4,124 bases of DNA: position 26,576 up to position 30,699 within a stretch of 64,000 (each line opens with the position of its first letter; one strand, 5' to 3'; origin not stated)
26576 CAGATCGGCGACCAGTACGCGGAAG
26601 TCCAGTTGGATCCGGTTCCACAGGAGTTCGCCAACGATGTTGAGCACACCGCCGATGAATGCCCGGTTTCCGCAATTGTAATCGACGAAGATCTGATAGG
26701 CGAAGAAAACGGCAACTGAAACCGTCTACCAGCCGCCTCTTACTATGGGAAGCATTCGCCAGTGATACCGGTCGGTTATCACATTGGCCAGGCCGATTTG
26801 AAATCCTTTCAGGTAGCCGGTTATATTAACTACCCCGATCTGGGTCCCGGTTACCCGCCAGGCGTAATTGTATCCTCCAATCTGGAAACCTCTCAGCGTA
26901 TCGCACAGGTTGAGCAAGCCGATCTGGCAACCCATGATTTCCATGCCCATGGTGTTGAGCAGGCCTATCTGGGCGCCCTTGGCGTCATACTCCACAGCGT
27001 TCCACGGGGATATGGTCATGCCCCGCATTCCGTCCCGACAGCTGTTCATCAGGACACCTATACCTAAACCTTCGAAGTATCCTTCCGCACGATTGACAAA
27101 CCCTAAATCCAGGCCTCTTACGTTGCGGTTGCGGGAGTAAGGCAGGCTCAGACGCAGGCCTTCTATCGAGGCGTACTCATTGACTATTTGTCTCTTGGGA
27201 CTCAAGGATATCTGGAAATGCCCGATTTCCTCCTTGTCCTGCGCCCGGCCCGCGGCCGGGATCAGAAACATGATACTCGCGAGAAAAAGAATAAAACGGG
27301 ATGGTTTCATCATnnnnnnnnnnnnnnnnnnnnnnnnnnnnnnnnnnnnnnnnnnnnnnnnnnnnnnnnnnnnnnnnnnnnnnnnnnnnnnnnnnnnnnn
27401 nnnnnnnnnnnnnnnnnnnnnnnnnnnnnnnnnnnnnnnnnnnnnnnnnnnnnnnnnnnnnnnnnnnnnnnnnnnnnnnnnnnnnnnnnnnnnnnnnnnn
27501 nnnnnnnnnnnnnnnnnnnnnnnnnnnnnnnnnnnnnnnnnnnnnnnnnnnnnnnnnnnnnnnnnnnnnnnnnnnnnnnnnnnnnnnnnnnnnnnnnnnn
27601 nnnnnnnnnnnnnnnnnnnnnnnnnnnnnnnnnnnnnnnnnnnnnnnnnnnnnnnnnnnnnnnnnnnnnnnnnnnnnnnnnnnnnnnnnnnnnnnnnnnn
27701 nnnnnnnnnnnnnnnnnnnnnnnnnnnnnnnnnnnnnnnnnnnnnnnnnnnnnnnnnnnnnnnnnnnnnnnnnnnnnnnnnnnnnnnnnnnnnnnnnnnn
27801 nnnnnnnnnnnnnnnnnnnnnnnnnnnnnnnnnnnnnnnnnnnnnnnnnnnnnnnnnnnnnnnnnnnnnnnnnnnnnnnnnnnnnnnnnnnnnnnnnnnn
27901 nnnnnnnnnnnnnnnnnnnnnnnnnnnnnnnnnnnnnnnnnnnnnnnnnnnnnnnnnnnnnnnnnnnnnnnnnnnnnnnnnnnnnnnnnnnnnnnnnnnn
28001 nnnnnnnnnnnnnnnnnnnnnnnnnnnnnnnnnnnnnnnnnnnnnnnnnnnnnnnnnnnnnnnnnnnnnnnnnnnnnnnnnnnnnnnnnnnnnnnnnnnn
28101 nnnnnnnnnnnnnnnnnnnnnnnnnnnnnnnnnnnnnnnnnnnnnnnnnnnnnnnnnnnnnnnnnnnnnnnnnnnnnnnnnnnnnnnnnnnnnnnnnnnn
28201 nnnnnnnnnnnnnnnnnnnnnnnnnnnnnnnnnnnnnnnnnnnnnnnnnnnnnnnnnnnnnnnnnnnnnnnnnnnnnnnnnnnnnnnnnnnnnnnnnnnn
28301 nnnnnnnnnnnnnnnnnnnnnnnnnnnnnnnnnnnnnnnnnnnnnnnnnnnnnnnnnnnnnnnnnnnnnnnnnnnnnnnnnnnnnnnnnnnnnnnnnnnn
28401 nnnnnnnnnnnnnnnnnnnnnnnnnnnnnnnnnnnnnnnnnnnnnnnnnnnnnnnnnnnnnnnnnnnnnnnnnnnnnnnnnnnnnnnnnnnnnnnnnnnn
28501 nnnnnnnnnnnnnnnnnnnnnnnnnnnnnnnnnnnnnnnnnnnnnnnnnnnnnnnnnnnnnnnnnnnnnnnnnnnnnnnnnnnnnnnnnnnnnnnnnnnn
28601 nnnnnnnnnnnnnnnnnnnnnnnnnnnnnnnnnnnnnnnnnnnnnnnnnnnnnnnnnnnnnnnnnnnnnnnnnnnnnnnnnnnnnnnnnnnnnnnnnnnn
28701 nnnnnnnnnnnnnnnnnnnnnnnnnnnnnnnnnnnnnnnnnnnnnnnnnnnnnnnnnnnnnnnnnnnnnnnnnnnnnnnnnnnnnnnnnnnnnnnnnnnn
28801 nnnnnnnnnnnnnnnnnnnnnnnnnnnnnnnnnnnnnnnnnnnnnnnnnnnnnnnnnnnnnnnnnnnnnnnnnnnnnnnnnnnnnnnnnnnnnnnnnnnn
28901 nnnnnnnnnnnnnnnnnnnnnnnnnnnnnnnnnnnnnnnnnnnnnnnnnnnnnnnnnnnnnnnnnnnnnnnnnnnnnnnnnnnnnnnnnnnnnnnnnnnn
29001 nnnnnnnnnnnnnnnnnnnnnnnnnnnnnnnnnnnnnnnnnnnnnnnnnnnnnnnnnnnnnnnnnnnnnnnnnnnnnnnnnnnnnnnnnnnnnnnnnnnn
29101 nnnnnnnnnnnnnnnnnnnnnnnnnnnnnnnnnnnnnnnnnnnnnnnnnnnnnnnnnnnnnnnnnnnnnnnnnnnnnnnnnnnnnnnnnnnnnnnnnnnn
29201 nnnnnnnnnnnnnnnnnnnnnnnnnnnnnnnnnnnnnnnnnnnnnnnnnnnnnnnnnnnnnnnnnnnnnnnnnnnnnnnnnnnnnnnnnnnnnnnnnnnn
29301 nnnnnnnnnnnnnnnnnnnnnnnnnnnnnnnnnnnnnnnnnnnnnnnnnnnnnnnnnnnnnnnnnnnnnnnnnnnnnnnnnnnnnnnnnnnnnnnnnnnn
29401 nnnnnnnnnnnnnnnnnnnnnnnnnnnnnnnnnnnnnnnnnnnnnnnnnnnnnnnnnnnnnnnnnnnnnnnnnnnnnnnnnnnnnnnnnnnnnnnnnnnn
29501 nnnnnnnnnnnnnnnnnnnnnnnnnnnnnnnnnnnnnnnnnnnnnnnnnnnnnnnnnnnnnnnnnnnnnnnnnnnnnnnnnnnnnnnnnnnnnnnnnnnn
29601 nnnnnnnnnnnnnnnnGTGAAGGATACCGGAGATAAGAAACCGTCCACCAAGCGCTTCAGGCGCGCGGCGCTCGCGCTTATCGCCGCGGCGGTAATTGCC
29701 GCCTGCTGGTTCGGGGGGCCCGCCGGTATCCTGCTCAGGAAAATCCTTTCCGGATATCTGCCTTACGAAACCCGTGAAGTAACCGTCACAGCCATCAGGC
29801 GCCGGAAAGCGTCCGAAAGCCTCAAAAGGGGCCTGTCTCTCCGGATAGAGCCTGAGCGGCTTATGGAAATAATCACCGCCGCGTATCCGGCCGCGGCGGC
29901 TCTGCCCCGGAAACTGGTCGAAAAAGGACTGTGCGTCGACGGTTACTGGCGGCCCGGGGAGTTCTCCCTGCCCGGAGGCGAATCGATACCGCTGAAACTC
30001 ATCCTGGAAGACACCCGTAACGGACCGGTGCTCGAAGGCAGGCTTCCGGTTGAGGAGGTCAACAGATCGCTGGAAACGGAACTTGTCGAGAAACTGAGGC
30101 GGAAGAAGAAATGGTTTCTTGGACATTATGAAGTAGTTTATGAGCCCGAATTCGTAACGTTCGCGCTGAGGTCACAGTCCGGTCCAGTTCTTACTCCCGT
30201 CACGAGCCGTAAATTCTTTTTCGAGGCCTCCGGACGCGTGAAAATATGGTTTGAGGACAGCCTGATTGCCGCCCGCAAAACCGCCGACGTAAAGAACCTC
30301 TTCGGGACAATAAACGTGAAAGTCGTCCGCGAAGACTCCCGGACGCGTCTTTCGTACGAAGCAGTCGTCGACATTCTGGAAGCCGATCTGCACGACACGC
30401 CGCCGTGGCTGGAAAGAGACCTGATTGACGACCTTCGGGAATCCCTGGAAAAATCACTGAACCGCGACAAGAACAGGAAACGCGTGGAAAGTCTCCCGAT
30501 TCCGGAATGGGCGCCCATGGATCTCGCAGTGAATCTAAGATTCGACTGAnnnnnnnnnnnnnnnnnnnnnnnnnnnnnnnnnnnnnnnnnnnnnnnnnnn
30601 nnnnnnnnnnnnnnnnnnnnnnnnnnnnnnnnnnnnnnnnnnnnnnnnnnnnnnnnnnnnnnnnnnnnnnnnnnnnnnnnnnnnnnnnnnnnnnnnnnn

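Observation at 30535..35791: Operon of an Asn-synthase homologue lacking the Cys nucleophile, a single-domain secretin-N-like lipoprotein and a 1085-aa protein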

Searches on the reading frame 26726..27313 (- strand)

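Call 75: search_protein_families(library=pfam, proteins=[window:26726-27313:-], max_evalue=0.01)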
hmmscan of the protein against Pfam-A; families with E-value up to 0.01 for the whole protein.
window:26726-27313:- (195 aa): 1 family
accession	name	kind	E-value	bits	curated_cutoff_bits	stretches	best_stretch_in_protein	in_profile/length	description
PF08122.17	NDUF_B12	-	0.0013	19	22.7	0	149-176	7-34/55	NADH-ubiquinone oxidoreductase B12 subunit family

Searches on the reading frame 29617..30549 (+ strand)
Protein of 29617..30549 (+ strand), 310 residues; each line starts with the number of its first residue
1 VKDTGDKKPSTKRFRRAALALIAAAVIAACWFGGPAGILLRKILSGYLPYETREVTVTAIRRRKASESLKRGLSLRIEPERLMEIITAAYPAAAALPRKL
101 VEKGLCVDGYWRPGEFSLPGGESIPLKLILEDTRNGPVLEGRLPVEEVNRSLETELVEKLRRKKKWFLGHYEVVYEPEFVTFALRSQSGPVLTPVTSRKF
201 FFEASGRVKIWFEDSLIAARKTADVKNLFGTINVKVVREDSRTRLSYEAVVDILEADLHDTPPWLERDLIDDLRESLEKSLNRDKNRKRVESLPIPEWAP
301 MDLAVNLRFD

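Call 5: search_protein_families(library=pfam, proteins=[window:29617-30549:+], max_evalue=0.01)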
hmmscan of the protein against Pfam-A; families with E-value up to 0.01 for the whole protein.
window:29617-30549:+ (310 aa): 0 families

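Call 6: search_protein_families(library=ncbifam, proteins=[window:29617-30549:+], max_evalue=0.01)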
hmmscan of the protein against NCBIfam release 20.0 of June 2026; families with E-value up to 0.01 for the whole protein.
window:29617-30549:+ (310 aa): 0 families

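Call 75: search_protein_families(library=pfam, proteins=[window:29617-30549:+], max_evalue=0.01)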
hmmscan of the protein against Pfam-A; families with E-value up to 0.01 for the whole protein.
window:29617-30549:+ (310 aa): 0 families
